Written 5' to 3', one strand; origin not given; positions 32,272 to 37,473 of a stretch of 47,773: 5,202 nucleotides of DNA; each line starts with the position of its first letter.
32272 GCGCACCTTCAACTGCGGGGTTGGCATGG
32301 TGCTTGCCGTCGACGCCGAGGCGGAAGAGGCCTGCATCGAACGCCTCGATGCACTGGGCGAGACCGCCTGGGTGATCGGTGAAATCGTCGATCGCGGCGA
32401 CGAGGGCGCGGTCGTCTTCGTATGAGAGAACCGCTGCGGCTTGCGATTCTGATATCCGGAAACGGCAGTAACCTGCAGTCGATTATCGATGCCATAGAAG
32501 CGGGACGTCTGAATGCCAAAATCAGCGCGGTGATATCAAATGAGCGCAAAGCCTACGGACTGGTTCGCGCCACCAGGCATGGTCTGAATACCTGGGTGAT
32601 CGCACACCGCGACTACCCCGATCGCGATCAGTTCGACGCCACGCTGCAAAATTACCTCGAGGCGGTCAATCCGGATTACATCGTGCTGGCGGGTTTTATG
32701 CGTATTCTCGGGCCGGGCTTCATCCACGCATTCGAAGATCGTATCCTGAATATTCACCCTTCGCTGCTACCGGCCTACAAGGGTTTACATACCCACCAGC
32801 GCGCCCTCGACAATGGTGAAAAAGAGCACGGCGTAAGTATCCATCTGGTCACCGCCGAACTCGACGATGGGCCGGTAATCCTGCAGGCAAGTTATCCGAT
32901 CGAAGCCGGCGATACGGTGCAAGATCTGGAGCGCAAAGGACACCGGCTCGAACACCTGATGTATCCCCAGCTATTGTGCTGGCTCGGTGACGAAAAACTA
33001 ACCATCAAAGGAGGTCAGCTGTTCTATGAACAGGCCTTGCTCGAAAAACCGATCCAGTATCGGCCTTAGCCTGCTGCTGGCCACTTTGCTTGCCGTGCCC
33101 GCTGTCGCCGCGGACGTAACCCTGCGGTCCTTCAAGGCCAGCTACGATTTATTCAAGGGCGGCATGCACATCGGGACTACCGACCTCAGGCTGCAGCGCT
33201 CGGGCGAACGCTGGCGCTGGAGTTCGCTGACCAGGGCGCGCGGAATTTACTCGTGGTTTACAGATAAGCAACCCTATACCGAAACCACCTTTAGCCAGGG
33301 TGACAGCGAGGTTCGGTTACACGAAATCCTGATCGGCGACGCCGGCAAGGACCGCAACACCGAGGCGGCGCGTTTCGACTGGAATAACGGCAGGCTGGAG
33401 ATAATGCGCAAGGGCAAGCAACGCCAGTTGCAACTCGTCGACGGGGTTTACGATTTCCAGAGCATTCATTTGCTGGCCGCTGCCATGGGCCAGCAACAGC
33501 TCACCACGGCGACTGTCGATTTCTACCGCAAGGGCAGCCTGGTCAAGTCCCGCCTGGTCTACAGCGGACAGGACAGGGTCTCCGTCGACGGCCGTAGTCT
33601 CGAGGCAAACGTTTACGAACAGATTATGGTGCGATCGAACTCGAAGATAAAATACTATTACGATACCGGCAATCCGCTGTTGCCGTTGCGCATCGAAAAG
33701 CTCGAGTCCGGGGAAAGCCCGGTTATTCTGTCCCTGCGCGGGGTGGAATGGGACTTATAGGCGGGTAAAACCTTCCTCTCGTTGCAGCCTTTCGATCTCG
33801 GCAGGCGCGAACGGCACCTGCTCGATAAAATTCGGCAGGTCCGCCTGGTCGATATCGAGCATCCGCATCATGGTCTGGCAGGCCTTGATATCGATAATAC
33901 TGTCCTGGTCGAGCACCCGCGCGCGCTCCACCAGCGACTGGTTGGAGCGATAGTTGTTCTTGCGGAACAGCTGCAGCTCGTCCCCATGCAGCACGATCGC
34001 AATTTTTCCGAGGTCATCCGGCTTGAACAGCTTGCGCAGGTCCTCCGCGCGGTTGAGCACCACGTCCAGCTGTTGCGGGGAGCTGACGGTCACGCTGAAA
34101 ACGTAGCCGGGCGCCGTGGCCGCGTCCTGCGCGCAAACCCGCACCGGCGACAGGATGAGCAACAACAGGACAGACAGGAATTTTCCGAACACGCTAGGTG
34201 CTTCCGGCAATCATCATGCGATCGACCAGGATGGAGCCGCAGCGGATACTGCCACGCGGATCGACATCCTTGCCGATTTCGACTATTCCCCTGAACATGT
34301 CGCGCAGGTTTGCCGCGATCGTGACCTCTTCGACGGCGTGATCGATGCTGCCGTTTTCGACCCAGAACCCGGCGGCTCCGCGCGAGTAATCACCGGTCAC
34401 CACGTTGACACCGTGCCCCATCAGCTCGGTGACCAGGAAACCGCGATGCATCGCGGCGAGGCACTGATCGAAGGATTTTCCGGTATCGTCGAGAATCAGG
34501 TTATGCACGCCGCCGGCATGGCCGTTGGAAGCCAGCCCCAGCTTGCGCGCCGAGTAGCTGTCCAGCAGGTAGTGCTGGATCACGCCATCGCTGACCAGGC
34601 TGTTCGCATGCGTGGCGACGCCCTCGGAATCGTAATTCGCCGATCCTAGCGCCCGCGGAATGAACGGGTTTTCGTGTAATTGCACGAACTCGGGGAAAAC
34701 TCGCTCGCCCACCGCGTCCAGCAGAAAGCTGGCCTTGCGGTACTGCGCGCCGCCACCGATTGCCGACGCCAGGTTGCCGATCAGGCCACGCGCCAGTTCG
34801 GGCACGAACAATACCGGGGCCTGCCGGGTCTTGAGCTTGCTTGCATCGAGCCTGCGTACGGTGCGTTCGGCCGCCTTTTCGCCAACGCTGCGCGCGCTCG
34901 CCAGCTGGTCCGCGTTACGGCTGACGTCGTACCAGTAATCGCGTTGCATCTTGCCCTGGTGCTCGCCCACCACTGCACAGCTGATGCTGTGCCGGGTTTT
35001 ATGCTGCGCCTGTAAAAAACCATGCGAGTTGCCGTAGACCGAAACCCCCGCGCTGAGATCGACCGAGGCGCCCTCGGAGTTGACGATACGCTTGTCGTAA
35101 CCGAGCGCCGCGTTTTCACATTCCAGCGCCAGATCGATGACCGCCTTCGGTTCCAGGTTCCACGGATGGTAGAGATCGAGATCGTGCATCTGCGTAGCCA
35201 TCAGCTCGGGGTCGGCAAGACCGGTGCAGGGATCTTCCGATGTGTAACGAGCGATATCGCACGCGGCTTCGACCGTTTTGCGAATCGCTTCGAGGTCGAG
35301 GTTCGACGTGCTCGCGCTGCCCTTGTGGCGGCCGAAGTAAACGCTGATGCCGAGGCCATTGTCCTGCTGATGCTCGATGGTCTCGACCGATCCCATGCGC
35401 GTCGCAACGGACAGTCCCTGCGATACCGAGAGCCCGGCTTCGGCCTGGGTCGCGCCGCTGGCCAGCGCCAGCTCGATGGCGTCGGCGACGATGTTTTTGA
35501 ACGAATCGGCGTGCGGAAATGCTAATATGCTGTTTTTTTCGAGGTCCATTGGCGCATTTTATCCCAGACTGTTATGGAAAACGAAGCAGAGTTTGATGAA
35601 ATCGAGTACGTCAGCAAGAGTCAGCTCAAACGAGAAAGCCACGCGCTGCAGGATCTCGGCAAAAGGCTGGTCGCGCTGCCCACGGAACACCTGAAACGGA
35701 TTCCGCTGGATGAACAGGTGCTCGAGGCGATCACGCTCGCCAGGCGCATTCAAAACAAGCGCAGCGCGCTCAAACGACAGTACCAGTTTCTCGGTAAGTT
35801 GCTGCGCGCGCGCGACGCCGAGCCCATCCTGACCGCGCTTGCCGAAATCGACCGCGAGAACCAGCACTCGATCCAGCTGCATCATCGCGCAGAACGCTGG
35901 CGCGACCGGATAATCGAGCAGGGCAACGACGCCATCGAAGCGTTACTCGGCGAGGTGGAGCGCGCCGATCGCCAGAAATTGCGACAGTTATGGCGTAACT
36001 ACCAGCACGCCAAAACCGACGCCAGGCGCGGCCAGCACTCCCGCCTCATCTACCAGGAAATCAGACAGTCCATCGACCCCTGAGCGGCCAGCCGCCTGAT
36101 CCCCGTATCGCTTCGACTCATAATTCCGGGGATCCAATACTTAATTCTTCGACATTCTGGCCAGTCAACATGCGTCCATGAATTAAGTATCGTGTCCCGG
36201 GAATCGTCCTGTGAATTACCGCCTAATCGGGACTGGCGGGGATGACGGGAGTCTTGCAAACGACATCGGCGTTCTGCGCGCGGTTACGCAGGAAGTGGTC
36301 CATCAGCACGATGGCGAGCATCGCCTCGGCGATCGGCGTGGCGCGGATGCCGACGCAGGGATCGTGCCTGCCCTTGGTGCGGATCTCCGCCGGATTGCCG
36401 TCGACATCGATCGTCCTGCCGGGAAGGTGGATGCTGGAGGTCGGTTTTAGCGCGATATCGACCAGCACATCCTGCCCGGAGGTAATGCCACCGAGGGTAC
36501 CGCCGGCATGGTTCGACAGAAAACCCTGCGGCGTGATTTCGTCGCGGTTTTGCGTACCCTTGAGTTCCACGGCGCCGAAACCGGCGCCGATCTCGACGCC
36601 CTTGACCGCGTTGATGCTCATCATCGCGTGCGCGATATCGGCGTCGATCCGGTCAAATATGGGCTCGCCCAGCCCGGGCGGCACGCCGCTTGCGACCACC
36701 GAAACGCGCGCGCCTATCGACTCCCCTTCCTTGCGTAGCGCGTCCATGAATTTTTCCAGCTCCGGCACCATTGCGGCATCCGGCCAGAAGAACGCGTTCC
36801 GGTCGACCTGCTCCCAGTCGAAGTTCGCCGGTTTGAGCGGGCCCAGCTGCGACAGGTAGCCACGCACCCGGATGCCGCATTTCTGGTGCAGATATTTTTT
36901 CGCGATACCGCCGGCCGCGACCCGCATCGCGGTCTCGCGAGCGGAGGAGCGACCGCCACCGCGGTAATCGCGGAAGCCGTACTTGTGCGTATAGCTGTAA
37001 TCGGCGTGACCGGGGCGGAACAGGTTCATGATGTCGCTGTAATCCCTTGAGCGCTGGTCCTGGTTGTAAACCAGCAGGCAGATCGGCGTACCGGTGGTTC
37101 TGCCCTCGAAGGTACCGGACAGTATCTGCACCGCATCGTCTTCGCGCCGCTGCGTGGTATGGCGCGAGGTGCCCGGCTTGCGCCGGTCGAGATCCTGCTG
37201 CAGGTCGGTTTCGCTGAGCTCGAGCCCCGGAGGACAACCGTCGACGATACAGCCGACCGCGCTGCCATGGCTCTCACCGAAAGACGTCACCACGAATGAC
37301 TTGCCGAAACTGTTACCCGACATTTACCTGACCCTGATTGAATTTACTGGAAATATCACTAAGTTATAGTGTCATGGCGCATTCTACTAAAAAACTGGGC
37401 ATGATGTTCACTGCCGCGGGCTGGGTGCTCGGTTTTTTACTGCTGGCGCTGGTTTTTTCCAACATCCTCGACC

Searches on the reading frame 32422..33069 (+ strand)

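Call 31: search_protein_families(library=ncbifam, proteins=[window:32422-33069:+], max_evalue=0.00001)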
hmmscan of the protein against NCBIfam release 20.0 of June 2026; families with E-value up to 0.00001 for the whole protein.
window:32422-33069:+ (215 aa): 6 families
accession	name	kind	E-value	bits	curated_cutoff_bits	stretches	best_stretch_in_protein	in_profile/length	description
TIGR00639.1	PurN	equivalog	6.1e-69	231.4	150.1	1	6-195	2-191/192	phosphoribosylglycinamide formyltransferase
NF004684.0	PRK06027.1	subfamily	2.4e-36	125.9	223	1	4-196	89-278/286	formyltetrahydrofolate deformylase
TIGR00655.1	PurU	equivalog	2.9e-35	122.3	285.95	1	5-193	85-270/280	formyltetrahydrofolate deformylase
TIGR00460.1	fmt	equivalog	2.1e-21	76.4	201.5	1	75-172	71-168/315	methionyl-tRNA formyltransferase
NF005998.1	PRK08125.1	equivalog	1.4e-11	43.5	777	1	76-180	68-172/649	bifunctional UDP-4-amino-4-deoxy-L-arabinose formyltransferase/UDP-glucuronic acid oxidase ArnA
NF005414.0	PRK06988.1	equivalog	1.5e-11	43.8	316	1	69-172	63-166/311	formyltransferase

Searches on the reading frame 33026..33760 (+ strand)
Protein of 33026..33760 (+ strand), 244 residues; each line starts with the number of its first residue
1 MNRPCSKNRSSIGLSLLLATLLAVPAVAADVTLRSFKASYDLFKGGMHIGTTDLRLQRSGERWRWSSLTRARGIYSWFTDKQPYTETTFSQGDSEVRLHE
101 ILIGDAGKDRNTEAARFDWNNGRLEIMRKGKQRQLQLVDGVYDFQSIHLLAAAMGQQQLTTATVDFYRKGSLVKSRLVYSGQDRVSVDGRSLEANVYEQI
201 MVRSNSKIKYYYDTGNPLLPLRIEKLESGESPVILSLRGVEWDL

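Call 31: search_protein_families(library=ncbifam, proteins=[window:33026-33760:+], max_evalue=0.00001)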
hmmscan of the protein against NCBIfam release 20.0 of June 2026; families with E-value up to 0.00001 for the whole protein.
window:33026-33760:+ (244 aa): 0 families

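Call 76: search_protein_families(library=pfam, proteins=[window:33026-33760:+], max_evalue=0.001)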
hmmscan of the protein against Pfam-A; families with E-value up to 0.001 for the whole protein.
window:33026-33760:+ (244 aa): 1 family
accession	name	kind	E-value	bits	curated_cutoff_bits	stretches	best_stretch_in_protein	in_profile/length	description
PF11306.15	DUF3108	-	5.2e-11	43.2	26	1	39-224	5-196/209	Protein of unknown function (DUF3108)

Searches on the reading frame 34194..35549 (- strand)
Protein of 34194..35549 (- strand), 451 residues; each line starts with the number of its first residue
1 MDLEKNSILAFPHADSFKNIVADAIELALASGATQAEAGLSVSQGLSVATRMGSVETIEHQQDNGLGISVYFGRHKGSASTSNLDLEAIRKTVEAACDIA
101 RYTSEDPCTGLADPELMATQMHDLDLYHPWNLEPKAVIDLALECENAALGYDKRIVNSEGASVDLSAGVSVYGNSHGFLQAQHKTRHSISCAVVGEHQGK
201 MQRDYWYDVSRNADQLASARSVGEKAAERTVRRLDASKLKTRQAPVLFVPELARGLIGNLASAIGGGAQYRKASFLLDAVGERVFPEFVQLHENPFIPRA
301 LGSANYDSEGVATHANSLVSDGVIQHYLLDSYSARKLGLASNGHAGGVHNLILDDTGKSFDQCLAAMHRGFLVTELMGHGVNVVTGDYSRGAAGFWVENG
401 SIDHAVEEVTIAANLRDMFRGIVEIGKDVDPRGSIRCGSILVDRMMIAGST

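Call 31: search_protein_families(library=ncbifam, proteins=[window:34194-35549:-], max_evalue=0.00001)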
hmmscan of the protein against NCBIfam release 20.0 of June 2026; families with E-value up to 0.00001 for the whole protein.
window:34194-35549:- (451 aa): 3 families
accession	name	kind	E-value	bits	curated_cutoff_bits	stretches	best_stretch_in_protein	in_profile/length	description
NF008268.0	PRK11040.1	equivalog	2e-170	567.3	438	1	17-449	14-445/446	metalloprotease PmbA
NF040952.1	Arch_mtprotase_TldD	equivalog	2.4e-15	56.3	635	1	24-430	3-413/443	zinc metalloprotease TldD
NF008006.0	PRK10735.1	equivalog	5.4e-14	51.5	513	1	60-430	60-446/481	metalloprotease TldD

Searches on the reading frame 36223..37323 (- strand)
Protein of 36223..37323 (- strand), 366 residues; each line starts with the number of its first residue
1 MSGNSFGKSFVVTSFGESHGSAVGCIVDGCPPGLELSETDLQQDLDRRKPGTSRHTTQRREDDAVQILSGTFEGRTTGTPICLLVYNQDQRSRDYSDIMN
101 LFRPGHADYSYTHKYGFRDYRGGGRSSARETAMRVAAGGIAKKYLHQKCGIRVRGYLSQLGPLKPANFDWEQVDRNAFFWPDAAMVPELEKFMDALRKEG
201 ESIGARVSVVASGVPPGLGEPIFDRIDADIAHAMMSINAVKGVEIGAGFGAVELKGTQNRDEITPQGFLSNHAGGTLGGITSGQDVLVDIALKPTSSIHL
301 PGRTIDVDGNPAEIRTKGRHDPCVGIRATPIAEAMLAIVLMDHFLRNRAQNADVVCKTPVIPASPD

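Call 32: search_protein_families(library=ncbifam, proteins=[window:36223-37323:-], max_evalue=0.00001)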
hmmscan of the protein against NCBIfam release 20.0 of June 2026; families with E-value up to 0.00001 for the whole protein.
window:36223-37323:- (366 aa): 3 families
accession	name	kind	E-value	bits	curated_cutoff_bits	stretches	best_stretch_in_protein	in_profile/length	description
NF003793.1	PRK05382.1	equivalog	7.6e-147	488.6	321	1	12-346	2-344/344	chorismate synthase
TIGR00033.1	aroC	equivalog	1.9e-135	451.4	212.2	1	11-350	2-350/351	chorismate synthase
NF009113.0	PRK12463.1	equivalog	2e-49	168.6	799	1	15-344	6-364/390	chorismate synthase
